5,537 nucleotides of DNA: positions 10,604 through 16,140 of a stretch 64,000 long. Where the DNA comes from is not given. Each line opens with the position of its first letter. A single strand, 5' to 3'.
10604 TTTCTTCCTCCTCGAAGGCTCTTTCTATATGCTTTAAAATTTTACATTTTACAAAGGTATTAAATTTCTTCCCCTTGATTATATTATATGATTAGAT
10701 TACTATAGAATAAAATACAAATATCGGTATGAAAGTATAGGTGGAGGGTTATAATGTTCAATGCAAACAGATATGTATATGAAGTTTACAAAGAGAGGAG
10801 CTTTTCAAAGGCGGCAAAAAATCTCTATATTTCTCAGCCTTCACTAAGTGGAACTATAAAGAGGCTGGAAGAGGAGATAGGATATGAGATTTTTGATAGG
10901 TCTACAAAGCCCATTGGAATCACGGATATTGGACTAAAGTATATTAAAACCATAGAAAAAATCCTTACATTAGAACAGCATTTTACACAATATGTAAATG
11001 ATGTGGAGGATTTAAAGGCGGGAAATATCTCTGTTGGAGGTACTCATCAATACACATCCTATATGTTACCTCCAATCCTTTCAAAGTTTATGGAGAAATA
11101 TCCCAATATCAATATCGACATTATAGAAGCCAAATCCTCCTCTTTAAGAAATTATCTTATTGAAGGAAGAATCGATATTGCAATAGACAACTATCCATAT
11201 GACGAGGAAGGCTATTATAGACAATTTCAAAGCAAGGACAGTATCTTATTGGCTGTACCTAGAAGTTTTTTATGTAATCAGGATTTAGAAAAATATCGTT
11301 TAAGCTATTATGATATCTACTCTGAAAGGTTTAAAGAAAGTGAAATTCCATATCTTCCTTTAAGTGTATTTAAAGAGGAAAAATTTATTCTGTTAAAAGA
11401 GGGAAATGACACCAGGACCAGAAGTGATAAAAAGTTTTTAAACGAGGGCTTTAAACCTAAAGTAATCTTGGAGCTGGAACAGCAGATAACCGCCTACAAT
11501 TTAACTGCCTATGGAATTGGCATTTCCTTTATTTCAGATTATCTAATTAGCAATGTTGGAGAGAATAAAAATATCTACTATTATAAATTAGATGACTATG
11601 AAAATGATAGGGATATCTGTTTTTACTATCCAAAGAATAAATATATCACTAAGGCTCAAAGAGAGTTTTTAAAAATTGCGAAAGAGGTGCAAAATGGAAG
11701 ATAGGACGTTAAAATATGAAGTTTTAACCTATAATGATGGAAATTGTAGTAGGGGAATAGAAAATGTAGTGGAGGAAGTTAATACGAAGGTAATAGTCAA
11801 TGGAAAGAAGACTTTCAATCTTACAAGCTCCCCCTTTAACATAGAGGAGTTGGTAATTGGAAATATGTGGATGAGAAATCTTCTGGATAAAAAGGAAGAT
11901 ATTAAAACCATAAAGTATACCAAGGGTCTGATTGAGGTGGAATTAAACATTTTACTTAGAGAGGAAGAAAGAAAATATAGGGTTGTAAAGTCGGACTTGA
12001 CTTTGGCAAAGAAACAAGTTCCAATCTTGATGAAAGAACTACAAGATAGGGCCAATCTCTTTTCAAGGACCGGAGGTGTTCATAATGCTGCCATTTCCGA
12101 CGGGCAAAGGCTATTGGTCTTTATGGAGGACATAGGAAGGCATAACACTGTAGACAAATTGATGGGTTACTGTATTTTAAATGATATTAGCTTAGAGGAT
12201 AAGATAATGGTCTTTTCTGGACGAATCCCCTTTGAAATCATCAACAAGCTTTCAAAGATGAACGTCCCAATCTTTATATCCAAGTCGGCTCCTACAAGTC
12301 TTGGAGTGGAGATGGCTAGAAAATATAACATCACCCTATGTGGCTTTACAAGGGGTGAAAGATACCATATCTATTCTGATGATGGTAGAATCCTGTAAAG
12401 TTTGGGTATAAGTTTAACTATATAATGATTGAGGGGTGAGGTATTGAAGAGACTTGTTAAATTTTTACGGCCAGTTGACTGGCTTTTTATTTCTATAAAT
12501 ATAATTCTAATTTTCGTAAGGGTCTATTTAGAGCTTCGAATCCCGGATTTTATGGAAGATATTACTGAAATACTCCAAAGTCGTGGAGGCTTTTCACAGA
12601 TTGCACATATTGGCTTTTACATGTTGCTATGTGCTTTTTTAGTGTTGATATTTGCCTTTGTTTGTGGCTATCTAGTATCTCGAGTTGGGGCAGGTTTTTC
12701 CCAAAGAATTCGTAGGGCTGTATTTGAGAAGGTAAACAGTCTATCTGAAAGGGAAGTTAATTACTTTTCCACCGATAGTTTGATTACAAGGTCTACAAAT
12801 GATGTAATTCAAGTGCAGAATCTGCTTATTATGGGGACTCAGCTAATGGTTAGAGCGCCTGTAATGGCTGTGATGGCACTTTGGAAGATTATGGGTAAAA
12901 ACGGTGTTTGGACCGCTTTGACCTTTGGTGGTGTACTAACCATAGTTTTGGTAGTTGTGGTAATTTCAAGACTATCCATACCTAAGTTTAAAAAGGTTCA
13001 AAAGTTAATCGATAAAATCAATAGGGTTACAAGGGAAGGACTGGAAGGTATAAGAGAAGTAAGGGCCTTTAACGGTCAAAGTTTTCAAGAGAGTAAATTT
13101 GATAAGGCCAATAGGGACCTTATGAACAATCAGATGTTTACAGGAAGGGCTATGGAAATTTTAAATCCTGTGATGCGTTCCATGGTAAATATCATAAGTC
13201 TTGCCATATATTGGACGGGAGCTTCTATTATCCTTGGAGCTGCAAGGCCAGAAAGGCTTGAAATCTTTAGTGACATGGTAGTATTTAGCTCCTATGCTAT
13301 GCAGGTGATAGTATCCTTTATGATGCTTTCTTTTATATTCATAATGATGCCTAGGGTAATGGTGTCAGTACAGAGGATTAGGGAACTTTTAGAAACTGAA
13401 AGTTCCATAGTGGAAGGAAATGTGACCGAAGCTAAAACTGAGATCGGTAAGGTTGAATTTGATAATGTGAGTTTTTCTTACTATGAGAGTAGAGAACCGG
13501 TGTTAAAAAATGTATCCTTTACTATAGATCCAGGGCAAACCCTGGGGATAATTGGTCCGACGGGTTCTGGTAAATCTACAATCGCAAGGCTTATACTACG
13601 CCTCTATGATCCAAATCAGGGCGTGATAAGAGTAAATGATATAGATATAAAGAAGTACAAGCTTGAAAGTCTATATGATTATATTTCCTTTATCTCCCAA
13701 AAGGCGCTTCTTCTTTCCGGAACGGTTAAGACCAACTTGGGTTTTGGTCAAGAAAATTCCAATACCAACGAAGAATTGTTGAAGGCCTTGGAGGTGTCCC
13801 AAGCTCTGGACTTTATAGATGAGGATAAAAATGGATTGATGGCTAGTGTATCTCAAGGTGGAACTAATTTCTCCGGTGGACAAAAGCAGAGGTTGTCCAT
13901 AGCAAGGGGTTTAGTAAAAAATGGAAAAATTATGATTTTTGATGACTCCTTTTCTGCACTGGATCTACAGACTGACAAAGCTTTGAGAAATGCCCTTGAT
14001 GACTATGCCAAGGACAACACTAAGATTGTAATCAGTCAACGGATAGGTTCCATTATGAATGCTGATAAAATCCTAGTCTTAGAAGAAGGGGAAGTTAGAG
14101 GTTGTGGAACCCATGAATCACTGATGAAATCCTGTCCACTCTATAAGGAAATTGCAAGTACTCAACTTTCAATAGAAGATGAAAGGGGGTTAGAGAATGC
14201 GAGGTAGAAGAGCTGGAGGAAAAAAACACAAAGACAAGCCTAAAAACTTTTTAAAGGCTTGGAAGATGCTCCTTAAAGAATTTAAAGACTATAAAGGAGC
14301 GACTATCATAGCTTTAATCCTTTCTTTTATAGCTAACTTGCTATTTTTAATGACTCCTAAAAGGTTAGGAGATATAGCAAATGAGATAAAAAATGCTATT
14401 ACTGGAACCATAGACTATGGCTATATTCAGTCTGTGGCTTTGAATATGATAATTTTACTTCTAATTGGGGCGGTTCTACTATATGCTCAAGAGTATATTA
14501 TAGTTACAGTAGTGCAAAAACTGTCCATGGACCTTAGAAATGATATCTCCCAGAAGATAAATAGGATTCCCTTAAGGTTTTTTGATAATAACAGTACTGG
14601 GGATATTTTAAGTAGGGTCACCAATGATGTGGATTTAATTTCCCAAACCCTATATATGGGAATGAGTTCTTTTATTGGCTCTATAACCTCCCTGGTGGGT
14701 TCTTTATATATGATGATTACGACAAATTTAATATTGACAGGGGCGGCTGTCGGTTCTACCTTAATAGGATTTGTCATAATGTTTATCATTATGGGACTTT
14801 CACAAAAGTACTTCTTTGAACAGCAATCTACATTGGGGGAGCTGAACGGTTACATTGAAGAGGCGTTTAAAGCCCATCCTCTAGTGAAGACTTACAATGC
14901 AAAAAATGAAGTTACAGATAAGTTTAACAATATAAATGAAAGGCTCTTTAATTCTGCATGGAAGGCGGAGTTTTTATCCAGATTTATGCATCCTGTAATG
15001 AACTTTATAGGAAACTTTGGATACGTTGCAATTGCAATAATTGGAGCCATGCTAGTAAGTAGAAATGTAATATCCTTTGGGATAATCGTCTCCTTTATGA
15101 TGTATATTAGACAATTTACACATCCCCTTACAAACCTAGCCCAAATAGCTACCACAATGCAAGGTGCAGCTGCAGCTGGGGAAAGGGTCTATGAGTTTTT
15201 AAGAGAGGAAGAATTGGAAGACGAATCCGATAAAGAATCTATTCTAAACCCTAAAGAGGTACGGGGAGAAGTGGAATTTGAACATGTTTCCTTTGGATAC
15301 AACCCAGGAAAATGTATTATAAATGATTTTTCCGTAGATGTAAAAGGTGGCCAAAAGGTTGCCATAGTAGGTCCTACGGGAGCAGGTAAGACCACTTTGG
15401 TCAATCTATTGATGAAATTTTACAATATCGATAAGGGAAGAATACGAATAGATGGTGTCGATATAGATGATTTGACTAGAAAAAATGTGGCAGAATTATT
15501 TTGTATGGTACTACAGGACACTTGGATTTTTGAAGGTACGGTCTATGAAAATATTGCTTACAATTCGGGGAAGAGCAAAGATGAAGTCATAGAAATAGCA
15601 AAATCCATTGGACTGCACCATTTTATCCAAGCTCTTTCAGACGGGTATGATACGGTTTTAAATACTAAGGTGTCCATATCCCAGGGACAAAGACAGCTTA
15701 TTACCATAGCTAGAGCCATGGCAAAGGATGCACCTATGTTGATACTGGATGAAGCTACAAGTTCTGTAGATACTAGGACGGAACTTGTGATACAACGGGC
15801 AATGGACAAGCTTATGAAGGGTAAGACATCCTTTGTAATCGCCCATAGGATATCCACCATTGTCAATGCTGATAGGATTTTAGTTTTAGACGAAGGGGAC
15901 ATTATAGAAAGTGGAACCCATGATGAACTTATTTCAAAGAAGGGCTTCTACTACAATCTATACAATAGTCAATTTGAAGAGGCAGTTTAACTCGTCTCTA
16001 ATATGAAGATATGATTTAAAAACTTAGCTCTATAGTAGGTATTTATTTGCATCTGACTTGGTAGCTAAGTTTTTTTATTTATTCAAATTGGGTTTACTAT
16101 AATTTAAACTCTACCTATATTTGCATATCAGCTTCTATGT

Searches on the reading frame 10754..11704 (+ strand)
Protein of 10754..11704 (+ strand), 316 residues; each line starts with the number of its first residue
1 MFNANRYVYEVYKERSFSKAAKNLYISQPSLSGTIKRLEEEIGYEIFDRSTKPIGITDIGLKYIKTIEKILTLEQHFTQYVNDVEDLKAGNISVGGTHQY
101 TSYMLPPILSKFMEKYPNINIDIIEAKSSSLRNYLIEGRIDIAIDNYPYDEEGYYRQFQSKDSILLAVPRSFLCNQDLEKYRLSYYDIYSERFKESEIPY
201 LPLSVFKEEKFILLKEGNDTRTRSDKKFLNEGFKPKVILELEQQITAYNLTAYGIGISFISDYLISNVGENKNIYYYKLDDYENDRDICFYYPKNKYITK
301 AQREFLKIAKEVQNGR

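Call 46: search_protein_families(library=pfam, proteins=[window:10754-11704:+], max_evalue=0.00001)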
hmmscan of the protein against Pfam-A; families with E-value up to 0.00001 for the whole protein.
window:10754-11704:+ (316 aa): 2 families
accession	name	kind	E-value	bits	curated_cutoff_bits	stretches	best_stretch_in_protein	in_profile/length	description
PF03466.25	LysR_substrate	-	9e-29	100.8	28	1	88-312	4-207/209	LysR substrate binding domain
PF00126.33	HTH_1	-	8.2e-16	58.1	26.6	1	4-60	3-59/60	Bacterial regulatory helix-turn-helix protein, lysR family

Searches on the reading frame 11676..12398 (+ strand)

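Call 46: search_protein_families(library=pfam, proteins=[window:11676-12398:+], max_evalue=0.00001)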
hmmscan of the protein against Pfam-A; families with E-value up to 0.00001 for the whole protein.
window:11676-12398:+ (240 aa): 1 family
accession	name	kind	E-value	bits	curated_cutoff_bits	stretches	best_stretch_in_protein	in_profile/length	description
PF02634.21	FdhD-NarQ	-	4e-60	203.9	27.2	2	100-239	97-236/237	FdhD/NarQ family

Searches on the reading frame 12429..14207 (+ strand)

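Call 47: search_protein_families(library=pfam, proteins=[window:12429-14207:+], max_evalue=0.00001)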
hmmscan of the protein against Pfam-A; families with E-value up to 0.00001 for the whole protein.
window:12429-14207:+ (592 aa): 2 families
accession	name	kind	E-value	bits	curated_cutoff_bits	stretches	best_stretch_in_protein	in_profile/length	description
PF00005.33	ABC_tran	-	2.1e-28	100.1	25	1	359-508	1-136/137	ABC transporter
PF00664.28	ABC_membrane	-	1.7e-27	97.2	28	1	23-295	3-272/274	ABC transporter transmembrane region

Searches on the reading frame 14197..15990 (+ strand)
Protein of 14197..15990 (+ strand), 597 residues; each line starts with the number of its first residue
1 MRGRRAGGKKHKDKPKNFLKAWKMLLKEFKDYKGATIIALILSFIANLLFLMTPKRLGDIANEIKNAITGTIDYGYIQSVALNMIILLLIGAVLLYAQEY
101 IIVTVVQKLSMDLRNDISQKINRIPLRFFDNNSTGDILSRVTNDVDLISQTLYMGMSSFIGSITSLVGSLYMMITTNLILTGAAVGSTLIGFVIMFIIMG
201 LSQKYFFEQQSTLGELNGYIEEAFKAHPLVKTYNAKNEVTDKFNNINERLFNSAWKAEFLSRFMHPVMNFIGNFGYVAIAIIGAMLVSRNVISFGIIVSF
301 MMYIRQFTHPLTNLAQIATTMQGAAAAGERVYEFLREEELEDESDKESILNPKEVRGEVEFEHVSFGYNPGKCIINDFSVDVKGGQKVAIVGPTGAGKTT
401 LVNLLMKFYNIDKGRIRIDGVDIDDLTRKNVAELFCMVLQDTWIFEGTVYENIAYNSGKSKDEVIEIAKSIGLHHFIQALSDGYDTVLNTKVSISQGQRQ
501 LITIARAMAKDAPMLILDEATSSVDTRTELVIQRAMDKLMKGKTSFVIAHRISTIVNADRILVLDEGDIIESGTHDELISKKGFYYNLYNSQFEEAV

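Call 47: search_protein_families(library=pfam, proteins=[window:14197-15990:+], max_evalue=0.00001)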
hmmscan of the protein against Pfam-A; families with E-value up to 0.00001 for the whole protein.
window:14197-15990:+ (597 aa): 2 families
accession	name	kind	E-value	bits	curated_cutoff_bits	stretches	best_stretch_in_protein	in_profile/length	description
PF00664.28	ABC_membrane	-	5.2e-47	161.2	28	1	37-311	2-274/274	ABC transporter transmembrane region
PF00005.33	ABC_tran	-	4.9e-29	102.1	25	1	376-522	2-137/137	ABC transporter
